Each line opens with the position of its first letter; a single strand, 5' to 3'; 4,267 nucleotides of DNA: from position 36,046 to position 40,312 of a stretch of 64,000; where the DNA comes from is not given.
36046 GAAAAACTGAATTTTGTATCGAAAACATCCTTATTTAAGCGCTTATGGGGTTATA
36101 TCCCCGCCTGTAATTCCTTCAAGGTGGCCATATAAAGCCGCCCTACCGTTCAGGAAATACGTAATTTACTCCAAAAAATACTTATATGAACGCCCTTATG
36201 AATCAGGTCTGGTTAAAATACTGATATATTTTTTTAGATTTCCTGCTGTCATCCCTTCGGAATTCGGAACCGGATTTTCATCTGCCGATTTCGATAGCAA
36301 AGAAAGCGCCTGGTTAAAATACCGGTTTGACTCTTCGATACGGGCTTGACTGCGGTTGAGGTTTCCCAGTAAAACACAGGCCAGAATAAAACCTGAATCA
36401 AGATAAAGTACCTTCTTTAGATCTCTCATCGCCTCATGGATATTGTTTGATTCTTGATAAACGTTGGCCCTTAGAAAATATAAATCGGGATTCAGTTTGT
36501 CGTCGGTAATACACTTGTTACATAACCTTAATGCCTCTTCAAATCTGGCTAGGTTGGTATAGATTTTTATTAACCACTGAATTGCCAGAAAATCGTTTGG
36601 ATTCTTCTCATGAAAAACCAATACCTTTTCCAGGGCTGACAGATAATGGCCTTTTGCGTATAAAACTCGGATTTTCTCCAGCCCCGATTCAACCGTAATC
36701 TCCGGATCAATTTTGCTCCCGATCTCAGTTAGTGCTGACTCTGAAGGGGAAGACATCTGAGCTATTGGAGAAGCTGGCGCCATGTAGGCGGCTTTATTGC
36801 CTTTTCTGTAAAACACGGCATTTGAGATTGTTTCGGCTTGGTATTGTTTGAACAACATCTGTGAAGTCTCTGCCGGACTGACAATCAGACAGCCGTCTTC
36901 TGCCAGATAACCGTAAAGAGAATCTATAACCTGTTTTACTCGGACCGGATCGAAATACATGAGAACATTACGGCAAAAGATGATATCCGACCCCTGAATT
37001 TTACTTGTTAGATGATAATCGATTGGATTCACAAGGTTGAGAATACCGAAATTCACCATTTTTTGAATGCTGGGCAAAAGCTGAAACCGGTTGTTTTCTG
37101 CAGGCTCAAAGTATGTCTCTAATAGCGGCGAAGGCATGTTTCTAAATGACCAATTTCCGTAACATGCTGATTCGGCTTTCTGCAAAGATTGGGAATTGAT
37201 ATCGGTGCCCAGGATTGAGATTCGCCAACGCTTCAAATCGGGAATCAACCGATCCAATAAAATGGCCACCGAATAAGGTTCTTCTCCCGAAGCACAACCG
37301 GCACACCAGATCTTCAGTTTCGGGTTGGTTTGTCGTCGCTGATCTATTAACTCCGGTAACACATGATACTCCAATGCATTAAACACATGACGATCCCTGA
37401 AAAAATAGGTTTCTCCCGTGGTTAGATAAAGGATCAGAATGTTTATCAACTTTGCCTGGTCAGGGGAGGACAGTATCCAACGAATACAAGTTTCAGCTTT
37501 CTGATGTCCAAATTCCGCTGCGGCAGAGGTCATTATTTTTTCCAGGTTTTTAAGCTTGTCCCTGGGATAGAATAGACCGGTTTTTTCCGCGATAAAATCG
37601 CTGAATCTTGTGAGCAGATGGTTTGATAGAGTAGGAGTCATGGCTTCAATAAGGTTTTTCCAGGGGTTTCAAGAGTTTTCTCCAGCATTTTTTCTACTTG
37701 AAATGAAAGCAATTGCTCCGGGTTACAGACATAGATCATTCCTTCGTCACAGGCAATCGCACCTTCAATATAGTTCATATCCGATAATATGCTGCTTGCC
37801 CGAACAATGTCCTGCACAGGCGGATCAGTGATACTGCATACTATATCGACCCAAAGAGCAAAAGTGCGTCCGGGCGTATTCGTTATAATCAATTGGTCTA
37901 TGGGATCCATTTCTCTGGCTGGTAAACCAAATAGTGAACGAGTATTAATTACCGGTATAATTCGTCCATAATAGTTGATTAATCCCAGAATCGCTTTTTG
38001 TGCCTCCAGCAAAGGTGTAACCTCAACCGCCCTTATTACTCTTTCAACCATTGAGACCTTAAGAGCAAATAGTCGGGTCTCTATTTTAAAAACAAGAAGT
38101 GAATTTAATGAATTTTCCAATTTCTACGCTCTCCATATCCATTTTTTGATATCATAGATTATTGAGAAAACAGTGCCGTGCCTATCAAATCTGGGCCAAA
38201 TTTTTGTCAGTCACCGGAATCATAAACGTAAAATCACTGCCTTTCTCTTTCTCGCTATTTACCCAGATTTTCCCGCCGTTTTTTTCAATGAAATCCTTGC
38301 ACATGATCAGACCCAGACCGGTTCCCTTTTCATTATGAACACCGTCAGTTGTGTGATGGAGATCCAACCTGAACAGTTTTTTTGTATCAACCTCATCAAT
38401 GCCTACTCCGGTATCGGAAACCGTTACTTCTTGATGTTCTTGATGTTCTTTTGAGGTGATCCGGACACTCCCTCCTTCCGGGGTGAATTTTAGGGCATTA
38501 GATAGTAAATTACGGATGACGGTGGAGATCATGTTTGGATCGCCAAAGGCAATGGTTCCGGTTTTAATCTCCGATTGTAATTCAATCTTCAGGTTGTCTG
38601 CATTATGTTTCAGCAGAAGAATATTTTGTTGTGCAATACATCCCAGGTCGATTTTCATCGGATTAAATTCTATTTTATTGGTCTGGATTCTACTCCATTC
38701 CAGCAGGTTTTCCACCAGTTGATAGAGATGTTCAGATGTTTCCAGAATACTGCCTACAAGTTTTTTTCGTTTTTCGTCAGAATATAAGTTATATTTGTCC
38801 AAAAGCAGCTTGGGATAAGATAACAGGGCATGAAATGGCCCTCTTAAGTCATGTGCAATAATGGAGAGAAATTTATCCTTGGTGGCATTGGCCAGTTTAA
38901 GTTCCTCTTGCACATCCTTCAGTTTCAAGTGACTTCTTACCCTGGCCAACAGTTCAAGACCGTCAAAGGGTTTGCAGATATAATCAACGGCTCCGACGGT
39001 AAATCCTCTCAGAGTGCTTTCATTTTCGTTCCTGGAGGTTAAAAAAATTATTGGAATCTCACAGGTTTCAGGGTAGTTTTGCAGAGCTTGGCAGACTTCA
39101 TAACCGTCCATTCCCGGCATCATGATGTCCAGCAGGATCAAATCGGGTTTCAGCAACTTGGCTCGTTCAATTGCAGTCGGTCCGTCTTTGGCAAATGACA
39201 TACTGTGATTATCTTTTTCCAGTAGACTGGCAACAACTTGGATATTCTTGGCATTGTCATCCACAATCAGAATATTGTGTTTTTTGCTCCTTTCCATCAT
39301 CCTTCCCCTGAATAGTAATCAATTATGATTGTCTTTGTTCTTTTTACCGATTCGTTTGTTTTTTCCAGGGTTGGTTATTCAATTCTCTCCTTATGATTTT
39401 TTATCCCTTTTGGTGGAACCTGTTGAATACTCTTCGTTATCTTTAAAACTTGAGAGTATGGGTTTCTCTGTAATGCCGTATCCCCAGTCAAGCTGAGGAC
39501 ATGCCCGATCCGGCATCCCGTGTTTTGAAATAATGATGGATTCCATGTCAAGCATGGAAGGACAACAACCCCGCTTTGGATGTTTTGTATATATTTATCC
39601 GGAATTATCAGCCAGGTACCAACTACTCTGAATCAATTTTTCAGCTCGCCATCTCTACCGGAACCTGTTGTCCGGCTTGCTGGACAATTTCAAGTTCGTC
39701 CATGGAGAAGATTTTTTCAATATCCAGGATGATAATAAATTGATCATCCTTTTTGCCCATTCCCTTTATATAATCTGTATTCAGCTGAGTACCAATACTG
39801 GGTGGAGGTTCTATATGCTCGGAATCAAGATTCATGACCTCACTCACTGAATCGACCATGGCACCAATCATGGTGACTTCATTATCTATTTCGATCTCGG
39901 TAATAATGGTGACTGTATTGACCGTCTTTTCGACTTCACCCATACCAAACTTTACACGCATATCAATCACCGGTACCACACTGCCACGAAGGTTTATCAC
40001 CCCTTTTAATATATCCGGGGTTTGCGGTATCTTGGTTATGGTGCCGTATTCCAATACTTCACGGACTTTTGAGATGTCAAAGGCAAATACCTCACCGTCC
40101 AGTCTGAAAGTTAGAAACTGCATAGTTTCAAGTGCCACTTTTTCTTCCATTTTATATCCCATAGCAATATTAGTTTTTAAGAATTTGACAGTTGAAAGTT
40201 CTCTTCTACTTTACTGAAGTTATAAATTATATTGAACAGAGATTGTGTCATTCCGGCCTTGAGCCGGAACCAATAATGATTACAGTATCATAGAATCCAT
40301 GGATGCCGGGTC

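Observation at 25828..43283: Che-like chemosensory cluster whose terminal genes are a degenerate HD-GYP receiver protein and a GAF hybrid kinase rather than motor components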

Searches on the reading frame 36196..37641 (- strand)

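Call 3: search_protein_families(library=pfam, proteins=[window:36196-37641:-])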
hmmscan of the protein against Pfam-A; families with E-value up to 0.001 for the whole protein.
window:36196-37641:- (481 aa): 9 families
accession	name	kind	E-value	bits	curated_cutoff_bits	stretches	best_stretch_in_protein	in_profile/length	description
PF01739.24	CheR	-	3.8e-46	157.4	27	1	77-261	2-180/195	CheR methyltransferase, SAM binding domain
PF07719.23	TPR_2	-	3.1e-09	36.7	27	0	385-416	1-32/34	Tetratricopeptide repeat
PF13181.12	TPR_8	-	5.8e-09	35.8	25.7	0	386-416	2-32/34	Tetratricopeptide repeat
PF00515.34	TPR_1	-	3.6e-08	33.3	27.8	0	386-416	2-32/34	Tetratricopeptide repeat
PF13431.12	TPR_17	-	0.00012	22.5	24.4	0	373-404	1-32/34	Tetratricopeptide repeat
PF13428.12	TPR_14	-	0.00033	21.5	23.5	0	354-393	4-43/44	Tetratricopeptide repeat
PF13374.12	TPR_10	-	0.00037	20.9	27.5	0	392-412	9-29/42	Tetratricopeptide repeat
PF14559.12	TPR_19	-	0.00076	20.2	25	0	366-410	6-50/68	Tetratricopeptide repeat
PF13424.12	TPR_12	-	0.00094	19.8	30.1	0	365-412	24-72/77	Tetratricopeptide repeat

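Call 46: search_protein_families(library=ncbifam, proteins=[window:36196-37641:-], max_evalue=1e-10)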
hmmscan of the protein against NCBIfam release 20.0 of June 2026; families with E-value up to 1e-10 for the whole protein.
window:36196-37641:- (481 aa): 1 family
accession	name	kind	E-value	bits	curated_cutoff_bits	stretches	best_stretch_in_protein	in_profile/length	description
NF007902.0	PRK10611.1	equivalog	9.1e-25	87.4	435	1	56-267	72-273/287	protein-glutamate O-methyltransferase CheR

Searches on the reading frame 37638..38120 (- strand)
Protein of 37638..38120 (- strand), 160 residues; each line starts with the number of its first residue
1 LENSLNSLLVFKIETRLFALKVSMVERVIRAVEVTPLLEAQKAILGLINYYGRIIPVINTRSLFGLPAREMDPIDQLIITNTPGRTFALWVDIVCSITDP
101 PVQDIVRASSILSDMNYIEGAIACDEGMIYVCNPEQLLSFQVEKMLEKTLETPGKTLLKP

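Call 3: search_protein_families(library=pfam, proteins=[window:37638-38120:-])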
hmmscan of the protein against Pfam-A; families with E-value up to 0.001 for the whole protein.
window:37638-38120:- (160 aa): 1 family
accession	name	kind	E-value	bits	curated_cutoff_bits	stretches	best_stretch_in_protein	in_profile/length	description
PF01584.24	CheW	-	1.6e-23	83.3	23.5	1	8-139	2-135/138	CheW-like domain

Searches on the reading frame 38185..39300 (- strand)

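Call 3: search_protein_families(library=pfam, proteins=[window:38185-39300:-])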
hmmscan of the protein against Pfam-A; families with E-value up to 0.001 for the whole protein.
window:38185-39300:- (371 aa): 3 families
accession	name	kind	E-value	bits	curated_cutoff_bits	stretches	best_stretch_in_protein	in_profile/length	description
PF00072.30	Response_reg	-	3.6e-28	98.4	30.2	1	10-122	1-111/111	Response regulator receiver domain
PF02518.31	HATPase_c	-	2.4e-25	89.6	26.4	1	253-364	1-110/111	Histidine kinase-, DNA gyrase B-, and HSP90-like ATPase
PF00512.31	HisKA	-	3.5e-11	43.4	26.9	1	141-207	2-65/66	His Kinase A (phospho-acceptor) domain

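Call 46: search_protein_families(library=ncbifam, proteins=[window:38185-39300:-], max_evalue=1e-10)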
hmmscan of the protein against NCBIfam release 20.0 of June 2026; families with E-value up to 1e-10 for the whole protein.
window:38185-39300:- (371 aa): 129 families (the best 25 are shown)
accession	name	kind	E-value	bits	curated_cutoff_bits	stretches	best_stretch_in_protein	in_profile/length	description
NF047465.1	hybrid_HK_LvrA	exception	7.2e-55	186.4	1200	1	7-362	467-817/819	hybrid histidine kinase/response regulator LvrA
TIGR02956.1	TMAO_torS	equivalog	9.7e-55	186.1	676.5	2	121-369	447-688/967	TMAO reductase system sensor histidine kinase/response regulator TorS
NF008318.0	PRK11107.1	equivalog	2.2e-54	184.9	890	2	137-366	289-521/920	two-component sensor histidine kinase BarA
NF038297.2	hybrid_HK_HrmK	equivalog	3.1e-54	184.7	725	2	126-367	220-461/607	hybrid histidine kinase/response regulator HrmK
NF041880.1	EPS_EpsF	equivalog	1.3e-52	179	900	2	131-360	264-488/492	response regulator EpsF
NF011874.0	PRK15347.1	equivalog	1.3e-48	165.7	852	2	125-367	382-618/921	two component system sensor kinase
NF053520.1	HK_Porph_FimS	equivalog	2.1e-48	165.1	600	1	131-362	384-616/618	sensor histidine kinase FimS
NF008302.0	PRK11091.1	equivalog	1.1e-47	162.7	838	2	115-364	257-506/779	aerobic respiration two-component sensor histidine kinase ArcB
NF046044.1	PnpS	equivalog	3.2e-44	151.5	400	1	127-362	157-390/390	two-component system histidine kinase PnpS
NF041947.1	LuxQ_Vibrio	equivalog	4.9e-44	150.4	1200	1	138-366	469-699/843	quorum-sensing autoinducer 2 sensor kinase/phosphatase LuxQ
NF006800.0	PRK09303.1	equivalog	6.1e-43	147.2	342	1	124-366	134-380/383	histidine kinase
NF008099.0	PRK10841.1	equivalog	1.3e-42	145.6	920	1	117-367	446-694/949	two-component system sensor histidine kinase RcsC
NF045901.1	HisKinLetSLeg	equivalog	6.6e-40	136.9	1650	1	115-363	269-518/906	two-component system sensor histidine kinase LetS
TIGR02966.1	phoR_proteo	equivalog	1.1e-37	129.8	334.2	1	125-361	99-333/333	phosphate regulon sensor histidine kinase PhoR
NF007135.0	PRK09581.1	equivalog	3.5e-37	128.3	474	1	9-144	4-139/457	PleD family two-component system response regulator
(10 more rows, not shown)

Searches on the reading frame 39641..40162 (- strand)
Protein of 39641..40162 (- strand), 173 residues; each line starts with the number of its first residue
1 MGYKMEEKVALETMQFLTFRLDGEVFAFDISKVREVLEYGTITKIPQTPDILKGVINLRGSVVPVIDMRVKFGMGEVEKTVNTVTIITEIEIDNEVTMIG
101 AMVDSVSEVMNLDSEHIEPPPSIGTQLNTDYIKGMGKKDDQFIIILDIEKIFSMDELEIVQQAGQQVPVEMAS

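Call 3: search_protein_families(library=pfam, proteins=[window:39641-40162:-])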
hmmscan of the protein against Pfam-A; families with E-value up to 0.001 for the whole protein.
window:39641-40162:- (173 aa): 1 family
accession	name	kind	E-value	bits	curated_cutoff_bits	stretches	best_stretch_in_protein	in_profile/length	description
PF01584.24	CheW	-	2.8e-39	134.3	23.5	1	15-154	1-136/138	CheW-like domain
